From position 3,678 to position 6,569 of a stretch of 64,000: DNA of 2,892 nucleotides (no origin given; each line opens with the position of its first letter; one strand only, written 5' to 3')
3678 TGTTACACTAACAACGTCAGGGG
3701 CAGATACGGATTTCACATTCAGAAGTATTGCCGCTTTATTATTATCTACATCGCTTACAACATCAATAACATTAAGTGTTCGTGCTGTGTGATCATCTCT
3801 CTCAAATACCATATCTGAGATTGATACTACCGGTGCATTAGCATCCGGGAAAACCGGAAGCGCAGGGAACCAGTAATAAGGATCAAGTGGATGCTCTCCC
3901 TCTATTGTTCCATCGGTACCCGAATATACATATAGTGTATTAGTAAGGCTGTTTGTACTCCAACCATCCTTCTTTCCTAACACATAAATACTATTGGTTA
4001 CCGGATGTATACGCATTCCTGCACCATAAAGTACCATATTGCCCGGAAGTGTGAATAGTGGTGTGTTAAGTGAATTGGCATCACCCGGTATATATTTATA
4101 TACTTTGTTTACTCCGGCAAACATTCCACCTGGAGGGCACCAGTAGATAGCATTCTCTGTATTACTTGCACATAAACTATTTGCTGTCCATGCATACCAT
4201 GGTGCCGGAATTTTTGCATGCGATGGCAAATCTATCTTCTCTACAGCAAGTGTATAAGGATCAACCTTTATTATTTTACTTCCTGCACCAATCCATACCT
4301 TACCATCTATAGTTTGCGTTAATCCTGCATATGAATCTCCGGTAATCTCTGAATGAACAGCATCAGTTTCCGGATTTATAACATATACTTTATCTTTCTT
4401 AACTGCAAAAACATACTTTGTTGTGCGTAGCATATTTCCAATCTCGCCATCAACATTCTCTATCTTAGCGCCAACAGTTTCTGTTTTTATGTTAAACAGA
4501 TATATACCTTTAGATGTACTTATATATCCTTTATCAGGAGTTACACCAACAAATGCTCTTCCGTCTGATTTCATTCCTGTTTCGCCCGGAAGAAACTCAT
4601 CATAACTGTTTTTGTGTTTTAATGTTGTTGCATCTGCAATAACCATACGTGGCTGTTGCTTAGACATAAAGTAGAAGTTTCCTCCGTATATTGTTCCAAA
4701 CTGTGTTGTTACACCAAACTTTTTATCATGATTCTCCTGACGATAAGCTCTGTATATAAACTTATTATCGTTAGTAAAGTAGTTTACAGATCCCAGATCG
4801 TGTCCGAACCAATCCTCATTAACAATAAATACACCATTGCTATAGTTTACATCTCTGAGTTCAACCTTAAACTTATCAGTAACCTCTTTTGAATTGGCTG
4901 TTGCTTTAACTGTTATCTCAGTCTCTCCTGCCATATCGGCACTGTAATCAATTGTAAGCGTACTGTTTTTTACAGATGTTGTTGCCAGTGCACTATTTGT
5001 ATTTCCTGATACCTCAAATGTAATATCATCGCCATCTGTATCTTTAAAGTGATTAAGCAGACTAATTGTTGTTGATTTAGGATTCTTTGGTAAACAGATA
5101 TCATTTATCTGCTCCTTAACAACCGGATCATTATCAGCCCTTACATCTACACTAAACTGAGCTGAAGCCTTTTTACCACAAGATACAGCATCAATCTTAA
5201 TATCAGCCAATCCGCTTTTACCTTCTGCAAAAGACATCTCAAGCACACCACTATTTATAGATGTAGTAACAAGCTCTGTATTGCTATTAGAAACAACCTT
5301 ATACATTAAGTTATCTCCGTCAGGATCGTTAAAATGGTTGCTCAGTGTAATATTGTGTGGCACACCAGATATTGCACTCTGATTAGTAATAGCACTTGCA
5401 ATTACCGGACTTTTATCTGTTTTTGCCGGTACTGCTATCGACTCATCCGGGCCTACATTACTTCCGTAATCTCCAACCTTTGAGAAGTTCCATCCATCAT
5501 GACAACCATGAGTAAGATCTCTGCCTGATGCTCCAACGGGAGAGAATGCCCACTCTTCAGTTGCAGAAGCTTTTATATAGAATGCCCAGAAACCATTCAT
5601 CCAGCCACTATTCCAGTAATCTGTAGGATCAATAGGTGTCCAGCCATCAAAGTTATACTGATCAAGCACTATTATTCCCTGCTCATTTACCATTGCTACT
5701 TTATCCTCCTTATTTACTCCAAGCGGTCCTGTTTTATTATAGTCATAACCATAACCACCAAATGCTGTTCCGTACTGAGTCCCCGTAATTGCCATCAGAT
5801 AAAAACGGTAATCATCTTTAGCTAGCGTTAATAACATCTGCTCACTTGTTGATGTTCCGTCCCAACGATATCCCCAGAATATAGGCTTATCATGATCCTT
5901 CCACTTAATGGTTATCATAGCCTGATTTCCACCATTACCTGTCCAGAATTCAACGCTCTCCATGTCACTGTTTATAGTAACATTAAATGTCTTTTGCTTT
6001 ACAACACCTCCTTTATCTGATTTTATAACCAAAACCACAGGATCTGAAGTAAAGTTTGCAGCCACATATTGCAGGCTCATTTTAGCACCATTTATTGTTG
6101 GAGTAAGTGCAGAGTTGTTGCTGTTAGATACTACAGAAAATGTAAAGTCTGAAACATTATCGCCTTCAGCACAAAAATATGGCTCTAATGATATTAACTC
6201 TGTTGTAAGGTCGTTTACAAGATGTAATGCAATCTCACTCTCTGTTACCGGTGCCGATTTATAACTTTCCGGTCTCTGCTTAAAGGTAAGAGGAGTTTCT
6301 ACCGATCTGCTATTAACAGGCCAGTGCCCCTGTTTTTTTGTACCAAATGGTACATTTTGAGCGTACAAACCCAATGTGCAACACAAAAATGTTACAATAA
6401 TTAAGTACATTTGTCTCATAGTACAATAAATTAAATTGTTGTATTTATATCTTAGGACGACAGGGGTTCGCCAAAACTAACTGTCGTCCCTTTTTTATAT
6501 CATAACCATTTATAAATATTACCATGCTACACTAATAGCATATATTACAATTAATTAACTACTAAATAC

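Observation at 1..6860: Cobalamin riboswitch controls an operon of two T9SS-exported surface proteins plus a TonB receptor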

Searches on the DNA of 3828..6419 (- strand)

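Call 62: search_rna_families(source=L081, threshold=gathering)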
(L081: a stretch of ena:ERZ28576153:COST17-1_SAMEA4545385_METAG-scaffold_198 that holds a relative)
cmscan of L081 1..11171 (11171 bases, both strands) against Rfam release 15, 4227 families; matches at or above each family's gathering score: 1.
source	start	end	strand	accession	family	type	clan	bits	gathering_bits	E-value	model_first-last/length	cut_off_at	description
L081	652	888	+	RF00174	Cobalamin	Cis-reg; riboswitch;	CL00101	86.1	31.5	1.4e-20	1-189/189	no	Cobalamin riboswitch aptamer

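Call 97: search_rna_families(sources=[L082, L083, L084, L085, L086], threshold=gathering)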
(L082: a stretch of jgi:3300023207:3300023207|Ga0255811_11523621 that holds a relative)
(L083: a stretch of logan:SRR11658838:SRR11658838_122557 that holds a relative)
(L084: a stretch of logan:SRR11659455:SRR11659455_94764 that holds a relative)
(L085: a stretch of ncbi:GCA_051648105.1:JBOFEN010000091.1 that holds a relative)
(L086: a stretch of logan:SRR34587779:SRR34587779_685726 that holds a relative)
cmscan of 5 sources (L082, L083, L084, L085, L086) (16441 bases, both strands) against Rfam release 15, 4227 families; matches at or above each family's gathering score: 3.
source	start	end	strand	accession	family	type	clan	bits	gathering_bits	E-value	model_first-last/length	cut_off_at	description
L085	218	420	+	RF00174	Cobalamin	Cis-reg; riboswitch;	CL00101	98.1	31.5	7.2e-24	1-189/189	no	Cobalamin riboswitch aptamer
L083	1126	1202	+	RF01689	AdoCbl-II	Cis-reg; riboswitch;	CL00101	56.1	36.5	1.2e-11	1-81/81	no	AdoCbl-II (Cobalamin/B12) riboswitch aptamer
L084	332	408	+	RF01689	AdoCbl-II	Cis-reg; riboswitch;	CL00101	56.1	36.5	1.2e-11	1-81/81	no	AdoCbl-II (Cobalamin/B12) riboswitch aptamer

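Call 113: search_rna_families(sources=[L165, L166, L167, L168], threshold=gathering)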
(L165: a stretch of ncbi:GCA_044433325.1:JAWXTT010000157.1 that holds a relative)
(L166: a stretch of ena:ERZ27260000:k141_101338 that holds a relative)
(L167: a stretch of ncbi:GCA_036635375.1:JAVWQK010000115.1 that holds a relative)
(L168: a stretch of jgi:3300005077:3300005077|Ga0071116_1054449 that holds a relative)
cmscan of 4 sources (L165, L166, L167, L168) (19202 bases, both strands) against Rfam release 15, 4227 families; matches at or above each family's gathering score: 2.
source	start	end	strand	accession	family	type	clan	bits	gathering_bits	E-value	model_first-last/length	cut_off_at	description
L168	1056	1227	+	RF00174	Cobalamin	Cis-reg; riboswitch;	CL00101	79.2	31.5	2.2e-18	1-189/189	no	Cobalamin riboswitch aptamer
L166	1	136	+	RF00174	Cobalamin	Cis-reg; riboswitch;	CL00101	63.9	31.5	5.5e-14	55-189/189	5'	Cobalamin riboswitch aptamer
